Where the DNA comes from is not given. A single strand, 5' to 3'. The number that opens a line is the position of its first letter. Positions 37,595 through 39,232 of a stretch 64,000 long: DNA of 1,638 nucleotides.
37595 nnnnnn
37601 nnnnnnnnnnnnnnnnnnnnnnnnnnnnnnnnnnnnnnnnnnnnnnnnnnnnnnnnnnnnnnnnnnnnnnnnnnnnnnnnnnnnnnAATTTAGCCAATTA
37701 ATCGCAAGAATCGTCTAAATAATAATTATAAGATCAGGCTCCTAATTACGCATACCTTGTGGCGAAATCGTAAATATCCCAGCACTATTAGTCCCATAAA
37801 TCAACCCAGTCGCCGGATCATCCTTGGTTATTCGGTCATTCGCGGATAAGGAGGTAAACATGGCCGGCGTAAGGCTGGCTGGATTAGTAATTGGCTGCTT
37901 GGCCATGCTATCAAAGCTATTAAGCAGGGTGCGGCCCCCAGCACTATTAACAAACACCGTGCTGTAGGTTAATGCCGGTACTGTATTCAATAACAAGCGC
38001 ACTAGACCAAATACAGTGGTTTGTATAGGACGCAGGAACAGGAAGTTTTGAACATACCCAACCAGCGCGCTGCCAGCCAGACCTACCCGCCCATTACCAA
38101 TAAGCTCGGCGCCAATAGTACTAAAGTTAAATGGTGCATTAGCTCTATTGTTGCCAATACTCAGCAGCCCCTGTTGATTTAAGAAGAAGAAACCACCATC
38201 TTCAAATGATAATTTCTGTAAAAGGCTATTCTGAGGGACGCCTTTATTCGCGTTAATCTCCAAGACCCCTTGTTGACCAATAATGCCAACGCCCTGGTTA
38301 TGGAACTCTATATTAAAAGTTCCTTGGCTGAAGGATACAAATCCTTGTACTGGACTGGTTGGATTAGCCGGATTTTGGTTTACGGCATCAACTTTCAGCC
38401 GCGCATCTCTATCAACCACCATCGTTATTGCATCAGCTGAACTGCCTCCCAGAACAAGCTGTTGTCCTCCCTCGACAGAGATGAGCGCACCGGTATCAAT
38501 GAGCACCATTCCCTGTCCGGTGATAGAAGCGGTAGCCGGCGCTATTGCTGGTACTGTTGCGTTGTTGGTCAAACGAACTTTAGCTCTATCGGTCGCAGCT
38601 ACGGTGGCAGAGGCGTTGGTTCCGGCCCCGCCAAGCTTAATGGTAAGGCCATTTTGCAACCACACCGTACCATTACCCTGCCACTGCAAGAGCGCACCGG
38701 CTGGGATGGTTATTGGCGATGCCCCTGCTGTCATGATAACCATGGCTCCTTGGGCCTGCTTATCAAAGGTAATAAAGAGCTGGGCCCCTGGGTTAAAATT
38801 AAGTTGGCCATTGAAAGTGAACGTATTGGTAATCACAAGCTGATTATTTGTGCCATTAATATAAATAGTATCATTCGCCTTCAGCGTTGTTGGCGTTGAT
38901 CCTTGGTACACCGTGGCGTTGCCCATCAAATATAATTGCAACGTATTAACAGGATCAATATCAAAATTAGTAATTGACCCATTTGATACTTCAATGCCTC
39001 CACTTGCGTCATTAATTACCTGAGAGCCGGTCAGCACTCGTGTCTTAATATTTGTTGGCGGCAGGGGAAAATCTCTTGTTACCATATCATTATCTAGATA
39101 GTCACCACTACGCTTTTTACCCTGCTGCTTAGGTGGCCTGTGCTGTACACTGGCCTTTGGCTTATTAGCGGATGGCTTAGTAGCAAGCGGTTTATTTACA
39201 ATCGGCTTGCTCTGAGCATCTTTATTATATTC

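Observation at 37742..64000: Four consecutive partner-plus-giant gene pairs form a ~26 kb co-directional array of unrecognised secreted proteins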

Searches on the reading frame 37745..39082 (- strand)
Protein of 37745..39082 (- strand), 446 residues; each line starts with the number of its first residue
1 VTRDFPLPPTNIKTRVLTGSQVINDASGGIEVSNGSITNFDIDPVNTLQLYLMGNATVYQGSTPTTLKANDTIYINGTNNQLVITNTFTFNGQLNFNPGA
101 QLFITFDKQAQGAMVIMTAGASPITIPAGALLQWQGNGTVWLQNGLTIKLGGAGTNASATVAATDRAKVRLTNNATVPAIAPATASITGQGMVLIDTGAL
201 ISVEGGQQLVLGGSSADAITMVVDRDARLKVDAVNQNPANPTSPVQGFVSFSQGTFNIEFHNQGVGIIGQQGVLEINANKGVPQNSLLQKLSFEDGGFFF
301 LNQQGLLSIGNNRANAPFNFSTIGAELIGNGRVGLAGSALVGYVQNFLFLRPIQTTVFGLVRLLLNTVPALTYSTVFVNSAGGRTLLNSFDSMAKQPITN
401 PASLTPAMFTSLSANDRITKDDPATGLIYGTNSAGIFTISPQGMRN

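Call 84: search_solved_structures(query=A7, max_evalue=10)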
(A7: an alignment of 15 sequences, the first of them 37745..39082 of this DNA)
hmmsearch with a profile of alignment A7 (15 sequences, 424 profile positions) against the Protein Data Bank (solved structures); distinct sequences matched with E-value up to 10: 1.
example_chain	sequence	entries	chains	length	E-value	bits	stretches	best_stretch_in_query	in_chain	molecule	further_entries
7sfn_A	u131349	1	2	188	0.92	11.2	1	310-400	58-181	OlmO - oligomycin spirocyclase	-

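Call 90: search_protein_families(library=pfam, alignment_id=A7, max_evalue=1)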
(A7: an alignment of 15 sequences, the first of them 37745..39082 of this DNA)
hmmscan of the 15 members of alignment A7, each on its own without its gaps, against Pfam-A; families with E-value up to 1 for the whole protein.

A. member 1, window:37745-39082:- (446 aa): 0 families

B. families by the number of members that match (of 15 scanned): 11 families
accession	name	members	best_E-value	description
PF00238.24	Ribosomal_L14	1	0.0074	Ribosomal protein L14p/L23e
PF09869.16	KH_DUF2096_C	1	0.026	DUF2096 C-terminal KH-like domain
PF06835.18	LptC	1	0.056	Lipopolysaccharide-assembly, LptC-related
PF20606.3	DUF6799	1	0.063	Domain of unknown function (DUF6799)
PF11503.13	YNR034W-A-like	1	0.11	YNR034W-A-like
PF08685.16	GON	1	0.13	GON domain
PF23887.1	Phage_Gene47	1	0.14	Phage L5 gene 47-like protein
PF07883.17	Cupin_2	1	0.14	Cupin domain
PF22222.1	Cpf1_PI-like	1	0.24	CRISPR-associated endonuclease Cpf1 PI domain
PF00455.28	DeoRC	1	0.27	DeoR C terminal sensor domain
PF21900.3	DUF6920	1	0.27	Family of unknown function (DUF6920)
